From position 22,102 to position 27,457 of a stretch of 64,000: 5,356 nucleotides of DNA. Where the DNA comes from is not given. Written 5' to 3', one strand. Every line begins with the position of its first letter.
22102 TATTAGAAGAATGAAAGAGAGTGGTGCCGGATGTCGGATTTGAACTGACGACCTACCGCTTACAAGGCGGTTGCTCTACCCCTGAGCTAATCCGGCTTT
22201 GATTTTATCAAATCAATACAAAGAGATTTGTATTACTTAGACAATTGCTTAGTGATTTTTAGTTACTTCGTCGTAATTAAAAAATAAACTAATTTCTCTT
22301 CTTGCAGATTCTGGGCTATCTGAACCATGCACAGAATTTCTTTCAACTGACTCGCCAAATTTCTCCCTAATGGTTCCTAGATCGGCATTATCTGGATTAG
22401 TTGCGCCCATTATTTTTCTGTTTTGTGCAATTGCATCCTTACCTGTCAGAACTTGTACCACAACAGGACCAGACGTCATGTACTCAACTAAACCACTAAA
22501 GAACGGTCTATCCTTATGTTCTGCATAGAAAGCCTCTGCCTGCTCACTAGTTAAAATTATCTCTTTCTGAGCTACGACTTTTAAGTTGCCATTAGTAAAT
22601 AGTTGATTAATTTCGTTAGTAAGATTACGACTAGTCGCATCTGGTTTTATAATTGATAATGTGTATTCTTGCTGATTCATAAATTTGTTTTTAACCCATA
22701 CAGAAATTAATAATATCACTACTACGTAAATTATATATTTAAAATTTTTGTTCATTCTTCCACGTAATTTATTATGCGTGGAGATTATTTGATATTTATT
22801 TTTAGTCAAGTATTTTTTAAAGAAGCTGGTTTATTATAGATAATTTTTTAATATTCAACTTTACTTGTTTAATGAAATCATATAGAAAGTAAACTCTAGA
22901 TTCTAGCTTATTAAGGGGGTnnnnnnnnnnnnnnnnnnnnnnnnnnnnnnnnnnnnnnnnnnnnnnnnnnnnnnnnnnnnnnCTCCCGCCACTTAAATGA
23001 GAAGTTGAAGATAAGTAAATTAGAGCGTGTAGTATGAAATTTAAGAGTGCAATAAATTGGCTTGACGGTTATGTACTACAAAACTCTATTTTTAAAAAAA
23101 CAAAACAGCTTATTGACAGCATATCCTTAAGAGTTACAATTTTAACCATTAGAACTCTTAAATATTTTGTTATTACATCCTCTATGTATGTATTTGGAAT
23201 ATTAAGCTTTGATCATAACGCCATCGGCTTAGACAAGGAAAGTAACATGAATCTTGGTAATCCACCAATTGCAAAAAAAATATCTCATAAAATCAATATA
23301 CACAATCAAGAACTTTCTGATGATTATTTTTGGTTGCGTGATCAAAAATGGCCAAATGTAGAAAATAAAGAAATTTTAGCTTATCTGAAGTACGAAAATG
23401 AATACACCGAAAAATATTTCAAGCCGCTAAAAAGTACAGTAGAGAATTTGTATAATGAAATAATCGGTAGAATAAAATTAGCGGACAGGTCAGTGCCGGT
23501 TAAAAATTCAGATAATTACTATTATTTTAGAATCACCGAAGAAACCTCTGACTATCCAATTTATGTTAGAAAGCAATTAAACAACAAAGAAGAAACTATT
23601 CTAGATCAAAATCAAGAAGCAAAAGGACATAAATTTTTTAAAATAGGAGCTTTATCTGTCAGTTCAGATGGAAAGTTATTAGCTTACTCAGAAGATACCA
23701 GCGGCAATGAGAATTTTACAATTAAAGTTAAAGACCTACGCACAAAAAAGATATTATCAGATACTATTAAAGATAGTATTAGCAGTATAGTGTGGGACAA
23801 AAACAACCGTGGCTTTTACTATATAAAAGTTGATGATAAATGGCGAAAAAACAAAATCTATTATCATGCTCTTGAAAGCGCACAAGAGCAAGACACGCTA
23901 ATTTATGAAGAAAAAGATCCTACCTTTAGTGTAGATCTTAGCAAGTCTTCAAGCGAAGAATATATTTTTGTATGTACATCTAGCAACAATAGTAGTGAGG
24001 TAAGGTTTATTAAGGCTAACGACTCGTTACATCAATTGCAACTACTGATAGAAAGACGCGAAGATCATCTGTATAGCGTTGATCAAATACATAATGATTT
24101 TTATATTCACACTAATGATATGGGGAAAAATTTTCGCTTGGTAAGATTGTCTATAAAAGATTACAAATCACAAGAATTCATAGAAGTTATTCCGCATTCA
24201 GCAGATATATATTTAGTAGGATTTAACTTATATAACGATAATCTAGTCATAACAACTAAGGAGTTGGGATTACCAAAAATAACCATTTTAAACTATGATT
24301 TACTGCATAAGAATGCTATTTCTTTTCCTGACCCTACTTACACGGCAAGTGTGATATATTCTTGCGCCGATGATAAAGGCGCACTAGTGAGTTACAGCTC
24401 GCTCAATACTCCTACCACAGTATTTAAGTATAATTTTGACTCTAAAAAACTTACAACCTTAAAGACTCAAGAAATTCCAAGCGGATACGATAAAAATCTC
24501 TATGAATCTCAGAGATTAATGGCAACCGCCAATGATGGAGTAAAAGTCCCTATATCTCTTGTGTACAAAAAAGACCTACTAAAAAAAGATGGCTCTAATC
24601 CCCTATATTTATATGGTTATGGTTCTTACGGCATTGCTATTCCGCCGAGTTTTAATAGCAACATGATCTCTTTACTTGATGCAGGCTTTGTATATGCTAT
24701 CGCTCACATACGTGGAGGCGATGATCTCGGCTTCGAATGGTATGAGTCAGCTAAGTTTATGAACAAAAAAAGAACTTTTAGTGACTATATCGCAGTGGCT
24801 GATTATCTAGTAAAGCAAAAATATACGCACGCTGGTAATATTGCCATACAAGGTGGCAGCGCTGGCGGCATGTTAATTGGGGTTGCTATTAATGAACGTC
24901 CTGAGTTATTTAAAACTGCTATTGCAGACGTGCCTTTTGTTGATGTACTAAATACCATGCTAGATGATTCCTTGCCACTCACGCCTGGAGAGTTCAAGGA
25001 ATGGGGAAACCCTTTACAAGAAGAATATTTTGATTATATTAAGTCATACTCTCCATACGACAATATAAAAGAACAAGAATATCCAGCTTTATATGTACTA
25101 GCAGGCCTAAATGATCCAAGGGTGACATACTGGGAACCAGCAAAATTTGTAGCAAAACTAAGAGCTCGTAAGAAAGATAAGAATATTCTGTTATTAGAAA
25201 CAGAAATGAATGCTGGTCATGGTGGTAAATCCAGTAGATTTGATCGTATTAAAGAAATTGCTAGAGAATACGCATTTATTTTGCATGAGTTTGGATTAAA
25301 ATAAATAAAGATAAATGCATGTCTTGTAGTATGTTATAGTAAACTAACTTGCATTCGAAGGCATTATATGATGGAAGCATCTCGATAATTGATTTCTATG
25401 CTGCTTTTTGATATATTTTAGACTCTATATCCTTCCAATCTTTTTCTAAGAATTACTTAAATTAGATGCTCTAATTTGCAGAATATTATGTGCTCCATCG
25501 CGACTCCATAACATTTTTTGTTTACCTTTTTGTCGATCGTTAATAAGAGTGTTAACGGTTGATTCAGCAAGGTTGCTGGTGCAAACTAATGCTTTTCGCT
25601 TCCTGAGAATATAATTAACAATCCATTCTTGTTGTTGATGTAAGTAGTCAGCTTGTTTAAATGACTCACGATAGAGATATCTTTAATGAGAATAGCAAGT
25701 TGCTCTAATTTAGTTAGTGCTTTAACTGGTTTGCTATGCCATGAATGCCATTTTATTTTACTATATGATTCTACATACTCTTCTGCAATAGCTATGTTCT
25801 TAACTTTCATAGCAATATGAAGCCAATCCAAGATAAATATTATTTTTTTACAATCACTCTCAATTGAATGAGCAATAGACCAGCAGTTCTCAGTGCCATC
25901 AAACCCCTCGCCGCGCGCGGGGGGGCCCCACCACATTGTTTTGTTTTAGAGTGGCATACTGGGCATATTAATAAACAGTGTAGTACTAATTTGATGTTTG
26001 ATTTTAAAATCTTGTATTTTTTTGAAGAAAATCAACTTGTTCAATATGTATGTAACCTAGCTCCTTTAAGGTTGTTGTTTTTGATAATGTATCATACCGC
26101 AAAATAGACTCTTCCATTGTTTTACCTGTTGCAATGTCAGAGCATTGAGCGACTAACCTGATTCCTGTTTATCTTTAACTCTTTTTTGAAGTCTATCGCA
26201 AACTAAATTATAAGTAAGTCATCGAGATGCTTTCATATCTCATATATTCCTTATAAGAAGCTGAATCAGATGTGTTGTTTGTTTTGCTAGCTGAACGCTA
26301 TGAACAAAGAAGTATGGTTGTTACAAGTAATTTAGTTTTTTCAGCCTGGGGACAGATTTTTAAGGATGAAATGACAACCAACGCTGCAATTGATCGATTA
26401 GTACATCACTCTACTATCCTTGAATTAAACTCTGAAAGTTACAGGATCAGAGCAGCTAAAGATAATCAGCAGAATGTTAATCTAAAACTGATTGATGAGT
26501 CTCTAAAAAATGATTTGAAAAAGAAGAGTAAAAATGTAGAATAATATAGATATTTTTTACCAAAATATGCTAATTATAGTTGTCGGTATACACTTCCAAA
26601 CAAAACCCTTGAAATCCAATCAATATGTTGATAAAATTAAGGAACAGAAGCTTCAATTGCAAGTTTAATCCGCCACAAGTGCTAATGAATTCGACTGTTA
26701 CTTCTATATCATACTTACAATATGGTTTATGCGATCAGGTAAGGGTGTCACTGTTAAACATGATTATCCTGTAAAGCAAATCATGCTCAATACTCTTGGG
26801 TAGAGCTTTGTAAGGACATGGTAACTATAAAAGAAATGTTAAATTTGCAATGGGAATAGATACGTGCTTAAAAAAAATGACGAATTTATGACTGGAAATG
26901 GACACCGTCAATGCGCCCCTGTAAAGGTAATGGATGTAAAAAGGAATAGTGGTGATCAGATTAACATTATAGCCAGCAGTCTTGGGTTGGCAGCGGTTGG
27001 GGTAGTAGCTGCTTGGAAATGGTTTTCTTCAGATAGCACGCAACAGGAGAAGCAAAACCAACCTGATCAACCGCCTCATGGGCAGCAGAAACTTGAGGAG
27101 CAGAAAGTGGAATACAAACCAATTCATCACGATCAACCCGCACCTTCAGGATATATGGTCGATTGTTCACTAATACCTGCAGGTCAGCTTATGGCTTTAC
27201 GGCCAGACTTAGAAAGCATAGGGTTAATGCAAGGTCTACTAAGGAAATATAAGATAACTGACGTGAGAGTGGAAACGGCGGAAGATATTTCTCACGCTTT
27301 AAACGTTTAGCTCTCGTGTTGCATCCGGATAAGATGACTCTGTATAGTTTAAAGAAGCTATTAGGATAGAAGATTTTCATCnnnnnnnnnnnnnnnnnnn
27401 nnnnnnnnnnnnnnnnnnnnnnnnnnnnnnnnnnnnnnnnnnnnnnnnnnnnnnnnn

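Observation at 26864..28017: Decaying membrane protein with a central J-domain (HPD) signature inside a mobile-DNA graveyard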

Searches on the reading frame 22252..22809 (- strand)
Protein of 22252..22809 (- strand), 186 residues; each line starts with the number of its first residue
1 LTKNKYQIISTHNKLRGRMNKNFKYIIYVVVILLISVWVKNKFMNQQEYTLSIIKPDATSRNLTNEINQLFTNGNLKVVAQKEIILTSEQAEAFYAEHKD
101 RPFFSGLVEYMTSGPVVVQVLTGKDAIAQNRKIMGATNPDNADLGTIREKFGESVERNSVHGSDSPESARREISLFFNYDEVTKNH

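Call 37: search_protein_families(library=pfam, max_evalue=0.1, proteins=[window:22252-22809:-])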
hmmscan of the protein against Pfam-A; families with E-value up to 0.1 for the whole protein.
window:22252-22809:- (186 aa): 3 families
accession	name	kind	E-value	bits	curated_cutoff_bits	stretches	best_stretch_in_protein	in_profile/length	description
PF00334.24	NDK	-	3.1e-53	179.7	27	1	48-182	1-135/135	Nucleoside diphosphate kinase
PF17460.7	RP854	-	0.00027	21.3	25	1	23-88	15-72/212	Uncharacterized protein RP854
PF20971.2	MASE12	-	0.031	14.8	27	1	9-54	32-77/165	MASE12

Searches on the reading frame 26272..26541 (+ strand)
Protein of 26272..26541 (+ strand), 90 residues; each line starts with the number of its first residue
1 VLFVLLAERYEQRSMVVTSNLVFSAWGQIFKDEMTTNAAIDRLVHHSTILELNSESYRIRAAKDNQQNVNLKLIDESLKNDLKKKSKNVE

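Call 37: search_protein_families(library=pfam, max_evalue=0.1, proteins=[window:26272-26541:+])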
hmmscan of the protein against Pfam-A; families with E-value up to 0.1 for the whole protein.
seq(90 aa): 2 families
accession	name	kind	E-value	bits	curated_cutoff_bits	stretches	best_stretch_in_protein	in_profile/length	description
PF01695.23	IstB_IS21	-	1e-20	74.7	24.1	1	2-62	175-235/238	IstB-like ATP binding protein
PF07968.17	Leukocidin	-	0.023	15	22.4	1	14-81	74-141/256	Leukocidin/Hemolysin toxin family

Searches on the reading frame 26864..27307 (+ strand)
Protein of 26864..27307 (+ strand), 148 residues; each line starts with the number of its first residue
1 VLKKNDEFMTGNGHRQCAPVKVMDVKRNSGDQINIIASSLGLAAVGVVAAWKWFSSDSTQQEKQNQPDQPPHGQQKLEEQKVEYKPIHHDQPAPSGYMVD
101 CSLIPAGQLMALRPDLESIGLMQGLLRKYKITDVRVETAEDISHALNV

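Call 4: search_protein_families(library=pfam, max_evalue=10, proteins=[window:26864-27307:+])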
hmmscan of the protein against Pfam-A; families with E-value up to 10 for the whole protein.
seq(148 aa): 0 families

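Call 7: list_cluster_members(proteins=[P0001, window:26864-27307:+])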
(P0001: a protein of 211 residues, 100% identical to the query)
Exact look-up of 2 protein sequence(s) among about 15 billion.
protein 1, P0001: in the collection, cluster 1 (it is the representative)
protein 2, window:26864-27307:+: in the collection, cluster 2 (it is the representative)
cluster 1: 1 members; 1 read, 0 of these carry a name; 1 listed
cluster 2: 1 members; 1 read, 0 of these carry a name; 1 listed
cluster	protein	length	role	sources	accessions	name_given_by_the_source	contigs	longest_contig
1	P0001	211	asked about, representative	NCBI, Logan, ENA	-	-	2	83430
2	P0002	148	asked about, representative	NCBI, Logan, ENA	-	-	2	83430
